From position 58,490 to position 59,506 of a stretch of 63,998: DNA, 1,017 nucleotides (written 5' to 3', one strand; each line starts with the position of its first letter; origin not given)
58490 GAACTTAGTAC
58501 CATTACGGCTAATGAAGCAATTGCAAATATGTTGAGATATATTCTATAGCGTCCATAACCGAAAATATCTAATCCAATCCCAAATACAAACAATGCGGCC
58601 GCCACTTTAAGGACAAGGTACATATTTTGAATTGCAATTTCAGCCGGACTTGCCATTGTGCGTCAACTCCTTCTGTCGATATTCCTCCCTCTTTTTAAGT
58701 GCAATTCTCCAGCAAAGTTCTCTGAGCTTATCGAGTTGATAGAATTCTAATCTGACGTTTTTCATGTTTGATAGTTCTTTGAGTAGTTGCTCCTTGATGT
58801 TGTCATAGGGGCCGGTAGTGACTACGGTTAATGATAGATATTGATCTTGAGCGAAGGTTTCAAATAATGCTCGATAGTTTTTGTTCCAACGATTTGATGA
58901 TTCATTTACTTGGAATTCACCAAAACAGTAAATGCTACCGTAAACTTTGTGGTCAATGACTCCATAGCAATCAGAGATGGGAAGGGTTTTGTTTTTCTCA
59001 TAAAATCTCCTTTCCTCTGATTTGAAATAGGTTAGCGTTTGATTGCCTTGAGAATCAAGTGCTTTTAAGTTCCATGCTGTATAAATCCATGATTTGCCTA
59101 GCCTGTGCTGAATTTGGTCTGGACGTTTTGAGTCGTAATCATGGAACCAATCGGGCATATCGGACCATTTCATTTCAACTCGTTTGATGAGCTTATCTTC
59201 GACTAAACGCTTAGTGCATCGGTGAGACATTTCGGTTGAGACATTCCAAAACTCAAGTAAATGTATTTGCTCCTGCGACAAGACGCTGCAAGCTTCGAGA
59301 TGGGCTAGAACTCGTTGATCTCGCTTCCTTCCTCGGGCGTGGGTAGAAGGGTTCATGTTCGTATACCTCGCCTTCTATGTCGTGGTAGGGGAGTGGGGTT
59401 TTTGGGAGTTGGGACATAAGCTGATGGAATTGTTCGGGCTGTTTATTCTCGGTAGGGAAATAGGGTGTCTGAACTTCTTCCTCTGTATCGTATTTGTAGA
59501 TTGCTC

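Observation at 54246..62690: Conjugative/mobilizable-element module inside a tailed-phage genome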

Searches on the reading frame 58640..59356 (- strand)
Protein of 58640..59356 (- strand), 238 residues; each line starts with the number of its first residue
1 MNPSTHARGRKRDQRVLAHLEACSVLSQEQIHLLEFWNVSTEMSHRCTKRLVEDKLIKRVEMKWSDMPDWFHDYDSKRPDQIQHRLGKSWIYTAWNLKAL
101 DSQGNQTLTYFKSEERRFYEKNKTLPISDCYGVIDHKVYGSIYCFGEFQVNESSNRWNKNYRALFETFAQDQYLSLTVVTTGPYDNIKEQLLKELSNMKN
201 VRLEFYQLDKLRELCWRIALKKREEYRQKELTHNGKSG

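Call 5: search_protein_families(library=pfam, max_evalue=0.1, proteins=[window:58640-59356:-])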
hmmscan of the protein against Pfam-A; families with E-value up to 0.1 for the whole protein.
window:58640-59356:- (238 aa): 2 families
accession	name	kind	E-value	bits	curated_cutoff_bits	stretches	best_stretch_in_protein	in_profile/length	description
PF03735.19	ENT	-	0.058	13.9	28.5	0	26-61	26-65/71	ENT domain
PF16692.10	Folliculin_C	-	0.079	12.9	27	0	8-41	185-218/227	Folliculin C-terminal domain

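Call 7: search_protein_families(library=phrogs, max_evalue=0.001, proteins=[window:58640-59356:-])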
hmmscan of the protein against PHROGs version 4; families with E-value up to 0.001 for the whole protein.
window:58640-59356:- (238 aa): 0 families

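Call 11: search_protein_families(library=ncbifam, max_evalue=0.01, proteins=[window:58640-59356:-])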
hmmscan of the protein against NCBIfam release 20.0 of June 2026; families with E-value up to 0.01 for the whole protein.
window:58640-59356:- (238 aa): 0 families

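Call 14: find_homologous_proteins(query=window:58640-59356:-)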
Query window:58640-59356:- (238 aa): 39 proteins with E <= 0.001 among 131 candidates.
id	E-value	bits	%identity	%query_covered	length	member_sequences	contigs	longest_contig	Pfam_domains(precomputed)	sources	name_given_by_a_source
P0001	6.4e-131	453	100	82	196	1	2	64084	-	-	-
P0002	1.3e-122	426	79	97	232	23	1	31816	-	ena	-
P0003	2.9e-118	411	78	97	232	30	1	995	-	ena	-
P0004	1.4e-117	409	76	98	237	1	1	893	-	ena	-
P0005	3.2e-114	398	74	97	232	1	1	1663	-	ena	-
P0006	3.2e-111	388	72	97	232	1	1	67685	-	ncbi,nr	ncbi:MAG: hypothetical protein Q8911_00180 [Bacillota bacterium]|nr:hypothetical protein [Bacillota 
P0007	3.0e-106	372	83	80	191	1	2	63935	-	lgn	-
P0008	7.6e-102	358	81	79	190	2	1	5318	-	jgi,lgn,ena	-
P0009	2.4e-101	356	70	92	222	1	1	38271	-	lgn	-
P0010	3.2e-98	346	74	84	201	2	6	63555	-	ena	-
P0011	1.1e-97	344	75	85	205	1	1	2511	-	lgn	-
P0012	2.6e-97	343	64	97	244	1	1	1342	-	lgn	-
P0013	8.1e-97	341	76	82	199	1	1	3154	-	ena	-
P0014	8.1e-96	338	73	84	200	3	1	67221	-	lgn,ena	-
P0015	3.1e-94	333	67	97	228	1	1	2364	-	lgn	-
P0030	2.4e-76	274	60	92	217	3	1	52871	-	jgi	-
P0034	1.9e-71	258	60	82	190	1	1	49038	-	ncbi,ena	-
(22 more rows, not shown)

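Call 21: search_protein_families(library=pfam, alignment_id=A1, max_evalue=10)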
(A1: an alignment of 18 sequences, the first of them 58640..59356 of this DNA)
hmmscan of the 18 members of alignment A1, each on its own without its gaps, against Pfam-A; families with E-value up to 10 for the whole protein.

A. member 1, window:58640-59356:- (238 aa): 2 families
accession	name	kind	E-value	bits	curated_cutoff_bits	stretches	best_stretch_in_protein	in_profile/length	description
PF03735.19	ENT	-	0.058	13.9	28.5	1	26-61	26-65/71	ENT domain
PF16692.10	Folliculin_C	-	0.079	12.9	27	1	8-41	185-218/227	Folliculin C-terminal domain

B. families by the number of members that match (of 18 scanned): 16 families
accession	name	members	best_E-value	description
PF16692.10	Folliculin_C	3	0.01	Folliculin C-terminal domain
PF13412.12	HTH_24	2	0.023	Winged helix-turn-helix DNA-binding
PF12461.13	DUF3688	1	0.0068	Spiroplasma phage ORF1-like family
PF10075.15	CSN8_PSD8_EIF3K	1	0.0094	CSN8/PSMD8/EIF3K family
PF16144.10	DUF4852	1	0.033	Domain of unknown function (DUF4852)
PF03735.19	ENT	1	0.058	ENT domain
PF24676.1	DUF7656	1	0.063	Domain of unknown function (DUF7656)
PF10076.14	Phage_Mu_Gp48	1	0.08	Bacteriophage Mu-like, Gp48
PF15946.10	DUF4754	1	0.1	Domain of unknown function (DUF4754)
PF08471.15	Ribonuc_red_2_N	1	0.11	Class II vitamin B12-dependent ribonucleotide reductase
PF00366.26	Ribosomal_S17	1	0.12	Ribosomal protein S17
PF13814.12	Replic_Relax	1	0.14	Replication-relaxation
PF25213.1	HVO_A0261_N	1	0.16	HVO_A0261 N-terminal domain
PF11389.14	Porin_OmpL1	1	0.17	Leptospira porin protein OmpL1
PF06039.21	Mqo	1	0.22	Malate:quinone oxidoreductase (Mqo)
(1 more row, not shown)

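Call 26: search_protein_families(library=padloc, max_evalue=0.01, proteins=[window:58640-59356:-])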
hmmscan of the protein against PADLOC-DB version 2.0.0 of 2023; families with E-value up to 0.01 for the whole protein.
window:58640-59356:- (238 aa): 0 families

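Call 27: search_solved_structures(query=A1, max_evalue=10)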
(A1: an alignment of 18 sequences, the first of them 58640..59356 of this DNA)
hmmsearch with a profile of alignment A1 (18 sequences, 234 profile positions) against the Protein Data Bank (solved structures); distinct sequences matched with E-value up to 10: 8.
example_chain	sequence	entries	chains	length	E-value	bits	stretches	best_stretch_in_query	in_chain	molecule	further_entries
6k6w_A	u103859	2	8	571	0.02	17.6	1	103-154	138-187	Ribonuclease J 2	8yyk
8yyf_A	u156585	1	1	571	0.02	17.6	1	103-154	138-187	Ribonuclease J 2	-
8yyg_A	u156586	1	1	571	0.02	17.6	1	103-154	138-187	Ribonuclease J 2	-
8yyj_A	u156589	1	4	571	0.02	17.6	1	103-154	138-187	Ribonuclease J 2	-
8yyh_A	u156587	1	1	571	0.025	17.3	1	103-154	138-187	Ribonuclease J 2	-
8yyi_A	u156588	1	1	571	0.21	14.3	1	103-154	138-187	Ribonuclease J 2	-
4c5h_B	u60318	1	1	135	0.87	12.2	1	104-176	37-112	POLYCOMB PROTEIN PHO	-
7uek_A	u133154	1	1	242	0.92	12.2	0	163-205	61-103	OT3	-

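Call 29: find_encoding_contigs(protein=P0006, flank=10000, max_places=2)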
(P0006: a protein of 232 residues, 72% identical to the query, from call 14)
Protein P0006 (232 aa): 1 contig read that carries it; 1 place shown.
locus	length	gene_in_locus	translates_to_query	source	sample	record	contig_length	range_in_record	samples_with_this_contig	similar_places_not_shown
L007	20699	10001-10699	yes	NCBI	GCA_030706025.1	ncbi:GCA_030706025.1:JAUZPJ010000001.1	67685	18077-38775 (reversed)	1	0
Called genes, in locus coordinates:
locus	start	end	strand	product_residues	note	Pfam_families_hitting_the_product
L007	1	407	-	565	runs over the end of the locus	PF13175:AAA_15 (weak), PF13476:AAA_23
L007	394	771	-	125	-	PF08769:Spo0A_C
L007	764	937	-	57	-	PF21847:DUF6906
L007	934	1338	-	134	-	-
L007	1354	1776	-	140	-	PF06725:3D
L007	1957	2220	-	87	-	PF04014:MazE_antitoxin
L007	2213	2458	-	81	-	-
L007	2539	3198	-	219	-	-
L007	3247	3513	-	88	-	-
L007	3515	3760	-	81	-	-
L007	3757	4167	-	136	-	-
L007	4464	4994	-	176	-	PF13392:HNH_3 (weak)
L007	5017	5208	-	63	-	PF12728:HTH_17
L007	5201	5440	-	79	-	-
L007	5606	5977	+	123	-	PF13443:HTH_26 (weak)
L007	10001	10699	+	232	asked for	-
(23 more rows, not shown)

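Call 30: find_encoding_contigs(protein=P0034, flank=10000, max_places=2)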
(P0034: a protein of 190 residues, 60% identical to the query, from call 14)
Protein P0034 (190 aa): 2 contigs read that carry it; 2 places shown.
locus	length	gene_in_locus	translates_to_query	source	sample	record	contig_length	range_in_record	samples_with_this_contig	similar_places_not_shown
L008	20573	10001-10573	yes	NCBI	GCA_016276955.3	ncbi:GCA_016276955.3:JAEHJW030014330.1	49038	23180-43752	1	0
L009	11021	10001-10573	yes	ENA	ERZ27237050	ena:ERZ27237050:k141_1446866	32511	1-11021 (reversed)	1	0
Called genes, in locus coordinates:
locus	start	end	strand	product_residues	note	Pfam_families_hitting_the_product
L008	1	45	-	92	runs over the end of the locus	-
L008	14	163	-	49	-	-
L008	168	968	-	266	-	PF00145:DNA_methylase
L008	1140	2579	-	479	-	PF00145:DNA_methylase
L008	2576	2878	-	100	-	PF06725:3D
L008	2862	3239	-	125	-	-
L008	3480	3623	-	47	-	-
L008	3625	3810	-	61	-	-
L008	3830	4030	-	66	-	-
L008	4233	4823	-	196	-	PF10543:ORF6N, PF03374:ANT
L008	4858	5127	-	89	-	-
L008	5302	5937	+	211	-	PF01381:HTH_3, PF00717:Peptidase_S24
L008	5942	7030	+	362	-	PF14659:Phage_int_SAM_3, PF00589:Phage_integrase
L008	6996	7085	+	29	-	-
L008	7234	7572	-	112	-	-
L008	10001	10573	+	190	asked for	-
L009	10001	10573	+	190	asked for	-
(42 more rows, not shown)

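Call 31: find_encoding_contigs(protein=P0030, flank=10000, max_places=2)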
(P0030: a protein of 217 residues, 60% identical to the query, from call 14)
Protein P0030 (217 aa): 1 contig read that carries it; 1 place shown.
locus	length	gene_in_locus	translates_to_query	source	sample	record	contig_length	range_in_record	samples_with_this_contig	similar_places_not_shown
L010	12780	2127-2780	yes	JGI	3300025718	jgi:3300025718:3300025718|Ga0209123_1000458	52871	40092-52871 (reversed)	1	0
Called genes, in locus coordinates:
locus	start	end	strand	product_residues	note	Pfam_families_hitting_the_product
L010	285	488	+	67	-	-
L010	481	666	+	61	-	-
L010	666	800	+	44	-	-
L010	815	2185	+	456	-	PF01580:FtsK_SpoIIIE (weak)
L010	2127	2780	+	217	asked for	-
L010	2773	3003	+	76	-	-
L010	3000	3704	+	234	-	PF01551:Peptidase_M23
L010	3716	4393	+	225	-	-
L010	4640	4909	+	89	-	-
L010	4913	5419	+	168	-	-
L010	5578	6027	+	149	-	-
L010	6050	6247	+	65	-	-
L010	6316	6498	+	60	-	-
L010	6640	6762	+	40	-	-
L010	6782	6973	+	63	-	-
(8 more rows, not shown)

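Call 33: search_protein_representatives(alignment_id=A1)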
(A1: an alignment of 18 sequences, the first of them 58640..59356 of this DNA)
Query: 18 sequences, 234 profile positions. Proteins with E-value up to 0.001 (for the whole library): 42; up to 1e-10: 15; up to 1e-30: 4. The best 42 are listed.
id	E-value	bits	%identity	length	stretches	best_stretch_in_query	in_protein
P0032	4.4e-104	363.4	-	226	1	1-224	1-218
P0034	8.2e-92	323.3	-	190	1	43-233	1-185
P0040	1.4e-66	240.7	-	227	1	1-226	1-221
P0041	1.4e-47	178.5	-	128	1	104-231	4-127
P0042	8.1e-29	117.1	-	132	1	97-226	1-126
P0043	7.1e-18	81.3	-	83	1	158-229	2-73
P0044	1.3e-17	80.5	-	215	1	43-227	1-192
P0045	2.4e-16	76.3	-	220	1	5-196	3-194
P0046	9.7e-15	71.1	-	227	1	4-218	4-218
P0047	2.1e-13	66.7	-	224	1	6-215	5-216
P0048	1.1e-12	64.3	-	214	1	8-215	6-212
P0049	1.1e-11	61.1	-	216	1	5-102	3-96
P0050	1.6e-11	60.5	-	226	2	28-169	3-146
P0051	3.0e-11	59.6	-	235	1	6-188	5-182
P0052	6.2e-11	58.6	-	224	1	5-215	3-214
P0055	2.6e-09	53.3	-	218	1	9-211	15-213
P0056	4.0e-09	52.7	-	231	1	5-171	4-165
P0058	4.6e-08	49.2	-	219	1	5-215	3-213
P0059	7.3e-08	48.5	-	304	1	7-166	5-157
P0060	2.7e-07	46.7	-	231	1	7-162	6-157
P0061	2.7e-07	46.7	-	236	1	6-211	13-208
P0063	1.5e-06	44.2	-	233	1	9-159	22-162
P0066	1.4e-05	41.0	-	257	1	5-169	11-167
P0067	2.4e-05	40.3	-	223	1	8-171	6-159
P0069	4.7e-05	39.4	-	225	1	6-167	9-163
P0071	9.1e-05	38.4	-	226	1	6-195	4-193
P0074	2.2e-04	37.1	-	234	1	9-166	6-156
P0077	2.9e-04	36.8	-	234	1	4-177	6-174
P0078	4.2e-04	36.3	-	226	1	6-216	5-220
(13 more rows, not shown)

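Call 34: search_protein_families(library=pfam, proteins=[P0045, P0046, P0047, P0048, P0051, P0052, P0055, P0058, P0061, P0071], max_evalue=0.01)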
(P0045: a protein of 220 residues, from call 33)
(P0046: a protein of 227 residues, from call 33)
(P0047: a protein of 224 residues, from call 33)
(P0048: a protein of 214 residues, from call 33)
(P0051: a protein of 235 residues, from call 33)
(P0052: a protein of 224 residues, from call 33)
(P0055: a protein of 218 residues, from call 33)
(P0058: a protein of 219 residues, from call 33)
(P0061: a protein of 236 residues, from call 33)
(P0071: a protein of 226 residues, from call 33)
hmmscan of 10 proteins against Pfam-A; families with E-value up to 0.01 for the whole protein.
P0045 (220 aa): 1 family
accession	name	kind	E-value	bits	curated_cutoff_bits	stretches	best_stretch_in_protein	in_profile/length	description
PF13814.12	Replic_Relax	-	1.3e-07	32.4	25.3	1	17-71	3-63/191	Replication-relaxation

P0046 (227 aa): 1 family
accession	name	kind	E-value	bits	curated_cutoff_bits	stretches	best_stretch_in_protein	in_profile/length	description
PF13814.12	Replic_Relax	-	1.3e-08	35.7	25.3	1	17-74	1-64/191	Replication-relaxation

P0047 (224 aa): 1 family
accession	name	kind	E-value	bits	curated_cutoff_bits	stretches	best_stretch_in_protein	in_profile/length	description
PF13814.12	Replic_Relax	-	4.9e-10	40.2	25.3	2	76-161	91-180/191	Replication-relaxation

P0048 (214 aa): 1 family
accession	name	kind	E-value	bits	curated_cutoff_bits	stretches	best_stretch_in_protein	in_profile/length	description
PF13814.12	Replic_Relax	-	1.9e-11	44.8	25.3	2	75-160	91-181/191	Replication-relaxation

P0051 (235 aa): 1 family
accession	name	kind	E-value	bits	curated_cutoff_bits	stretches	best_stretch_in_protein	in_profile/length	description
PF13814.12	Replic_Relax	-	7.6e-10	39.6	25.3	1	16-74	1-63/191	Replication-relaxation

P0052 (224 aa): 1 family
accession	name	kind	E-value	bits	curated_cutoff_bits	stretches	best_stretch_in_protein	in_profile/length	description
PF13814.12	Replic_Relax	-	4e-09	37.3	25.3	2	80-160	95-181/191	Replication-relaxation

P0055 (218 aa): 1 family
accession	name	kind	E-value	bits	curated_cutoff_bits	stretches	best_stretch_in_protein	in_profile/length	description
PF13814.12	Replic_Relax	-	8.6e-10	39.4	25.3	1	87-167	95-179/191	Replication-relaxation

P0058 (219 aa): 1 family
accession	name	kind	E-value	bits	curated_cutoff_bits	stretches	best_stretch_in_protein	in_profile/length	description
PF13814.12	Replic_Relax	-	1.5e-08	35.4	25.3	1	79-159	95-179/191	Replication-relaxation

P0061 (236 aa): 1 family
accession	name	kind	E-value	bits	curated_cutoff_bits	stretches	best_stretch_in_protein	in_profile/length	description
PF13814.12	Replic_Relax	-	3.7e-06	27.6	25.3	0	86-164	94-179/191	Replication-relaxation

P0071 (226 aa): 1 family
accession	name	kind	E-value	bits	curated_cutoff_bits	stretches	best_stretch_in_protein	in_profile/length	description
PF13814.12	Replic_Relax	-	5.1e-13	50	25.3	2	93-162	118-182/191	Replication-relaxation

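Call 35: search_protein_families(library=pfam, proteins=[P0056, P0059, P0060, P0063, P0066, P0067, P0069, P0074, P0077, P0078], max_evalue=0.01)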
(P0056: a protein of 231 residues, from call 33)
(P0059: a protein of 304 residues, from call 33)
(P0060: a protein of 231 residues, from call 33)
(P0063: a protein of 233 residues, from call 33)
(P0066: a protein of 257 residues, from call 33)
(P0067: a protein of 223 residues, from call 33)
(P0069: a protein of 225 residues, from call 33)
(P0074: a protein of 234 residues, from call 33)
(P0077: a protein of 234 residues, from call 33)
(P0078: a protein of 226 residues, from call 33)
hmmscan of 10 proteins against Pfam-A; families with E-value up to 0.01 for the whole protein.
P0056 (231 aa): 1 family
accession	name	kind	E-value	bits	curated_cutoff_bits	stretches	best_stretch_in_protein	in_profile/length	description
PF13814.12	Replic_Relax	-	4.6e-12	46.9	25.3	2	80-164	93-178/191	Replication-relaxation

P0059 (304 aa): 1 family
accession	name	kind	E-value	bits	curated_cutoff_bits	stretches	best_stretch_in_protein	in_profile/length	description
PF13814.12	Replic_Relax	-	1.4e-07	32.3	25.3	1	17-73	3-63/191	Replication-relaxation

P0060 (231 aa): 1 family
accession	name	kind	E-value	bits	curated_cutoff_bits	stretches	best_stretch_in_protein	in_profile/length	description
PF13814.12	Replic_Relax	-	0.0001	22.9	25.3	1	16-74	1-61/191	Replication-relaxation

P0063 (233 aa): 1 family
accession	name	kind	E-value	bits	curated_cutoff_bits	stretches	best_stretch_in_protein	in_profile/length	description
PF13814.12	Replic_Relax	-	1.3e-06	29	25.3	0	30-73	1-44/191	Replication-relaxation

P0066 (257 aa): 1 family
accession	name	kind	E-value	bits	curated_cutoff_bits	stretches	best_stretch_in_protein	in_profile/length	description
PF13814.12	Replic_Relax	-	1.4e-13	51.8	25.3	2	23-81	1-63/191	Replication-relaxation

P0067 (223 aa): 1 family
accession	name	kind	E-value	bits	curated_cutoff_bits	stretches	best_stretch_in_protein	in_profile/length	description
PF13814.12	Replic_Relax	-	1.2e-11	45.5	25.3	2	75-163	91-183/191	Replication-relaxation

P0069 (225 aa): 1 family
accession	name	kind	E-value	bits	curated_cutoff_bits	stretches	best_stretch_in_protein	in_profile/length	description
PF13814.12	Replic_Relax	-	8.3e-08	33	25.3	1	20-64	1-44/191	Replication-relaxation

P0074 (234 aa): 1 family
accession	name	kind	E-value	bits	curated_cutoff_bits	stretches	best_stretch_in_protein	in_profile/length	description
PF13814.12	Replic_Relax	-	4.4e-08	33.9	25.3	1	15-62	2-48/191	Replication-relaxation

P0077 (234 aa): 1 family
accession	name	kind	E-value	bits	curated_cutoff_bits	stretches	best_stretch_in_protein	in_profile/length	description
PF13814.12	Replic_Relax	-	3.1e-09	37.6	25.3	2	96-167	120-181/191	Replication-relaxation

P0078 (226 aa): 2 families
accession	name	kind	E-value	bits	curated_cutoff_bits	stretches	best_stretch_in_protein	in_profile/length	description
PF13814.12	Replic_Relax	-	1.2e-08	35.7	25.3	1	81-162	96-179/191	Replication-relaxation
PF07216.17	LcrG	-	0.0073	16.6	24.1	0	9-82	20-85/91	LcrG protein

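Call 38: predict_structure(alignment_id=A1)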
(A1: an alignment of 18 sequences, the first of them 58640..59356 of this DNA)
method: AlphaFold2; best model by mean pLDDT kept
length: 238 residues; sequences in the alignment: 18
mean_pLDDT: 69.9   pTM: 0.65
mean pLDDT of the five models: 69.9, 68.8, 68.7, 67.1, 62.9
residues with pLDDT >= 90: 78; 70-90: 67; 50-70: 13; < 50: 80
segments of 3 or more residues with pLDDT < 50: 1-76, 235-238
pLDDT, mean of each block of 10 residues (from residue 1): 41 45 40 37 35 36 33 50 73 82 86 85 92 92 94 82 95 95 93 94 92 77 74 52
secondary structure, 60 per line:
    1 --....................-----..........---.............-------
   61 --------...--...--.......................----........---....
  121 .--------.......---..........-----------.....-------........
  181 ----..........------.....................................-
elements in order: H3-22 H28-37 H41-53 H79-101 E106-113 H117-121 E130-136 E140-149 H161-165 E173-180 H185-194 E201-207 H208-237

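Call 42: fold_search(model_id=the predicted structure, library=pdb)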
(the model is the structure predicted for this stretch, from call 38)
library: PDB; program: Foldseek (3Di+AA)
matches with E <= 10: 807; with E <= 0.001: 0
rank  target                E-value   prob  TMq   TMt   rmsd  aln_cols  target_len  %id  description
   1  8q43_A                3.0e-02  0.77  0.32  0.21   5.8       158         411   14  Crystal structure of cA4-bound Can2 (E341A) in complex with oligo-C DNA (released 2023-11-22)
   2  8q41_B                3.9e-02  0.54  0.29  0.19   6.8       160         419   14  Crystal structure of Can2 (E341A) bound to cA4 and TTTAAA ssDNA (released 2023-11-22)
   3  8q3z_A                4.2e-02  0.38  0.31  0.20  16.4       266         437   13  Crystal structure of cA4-bound Can2 from Thermoanaerobacter brockii (released 2023-11-22)
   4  9f9m_A                4.4e-02  0.57  0.22  0.28   7.4       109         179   10  Crystal structure of MUS81-EME1 bound by compound 21. (released 2024-06-19)
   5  9f9k_C                6.1e-02  0.30  0.19  0.23   8.8       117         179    8  Crystal structure of MUS81-EME1 bound by compound 15. (released 2024-07-03)
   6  1xmx                  6.1e-02  0.28  0.24  0.16  17.4       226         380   11  Crystal structure of protein VC1899 from Vibrio cholerae (released 2004-11-16)
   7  9f9l_A                6.9e-02  0.47  0.22  0.26   7.9       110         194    9  Crystal structure of MUS81-EME1 bound by compound 16. (released 2024-07-03)
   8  8q44_A                9.0e-02  0.25  0.30  0.19  16.8       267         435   15  Crystal structure of cA4-bound Can2 (E364R) in complex with oligo-T DNA (released 2023-11-22)
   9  8q44_B                9.5e-02  0.63  0.33  0.21   5.8       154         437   14  Crystal structure of cA4-bound Can2 (E364R) in complex with oligo-T DNA (released 2023-11-22)
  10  9f9k_A                1.0e-01  0.33  0.23  0.28  10.7       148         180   10  Crystal structure of MUS81-EME1 bound by compound 15. (released 2024-07-03)
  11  3bm3_B                1.2e-01  0.14  0.23  0.22  13.6       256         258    9  Restriction endonuclease PspGI-substrate DNA complex (released 2008-09-16)
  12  8q42_B                1.2e-01  0.25  0.31  0.20  16.6       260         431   14  Crystal structure of cA4-bound Can2 (E341A) in complex with oligo-A DNA (released 2023-11-22)
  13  5lhc_B                1.3e-01  0.30  0.32  0.16  17.3       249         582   10  The structure of D456A mutant of Nt.BspD6I nicking endonuclease at 0.24 nm resolution . (released 2017-08-16)
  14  7eu0_E                1.4e-01  0.35  0.27  0.31   8.3       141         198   13  The cryo-EM structure of A. thaliana Pol IV-RDR2 backtracked complex (released 2021-12-29)
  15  9f9l_C                1.4e-01  0.33  0.22  0.26   7.5       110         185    8  Crystal structure of MUS81-EME1 bound by compound 16. (released 2024-07-03)
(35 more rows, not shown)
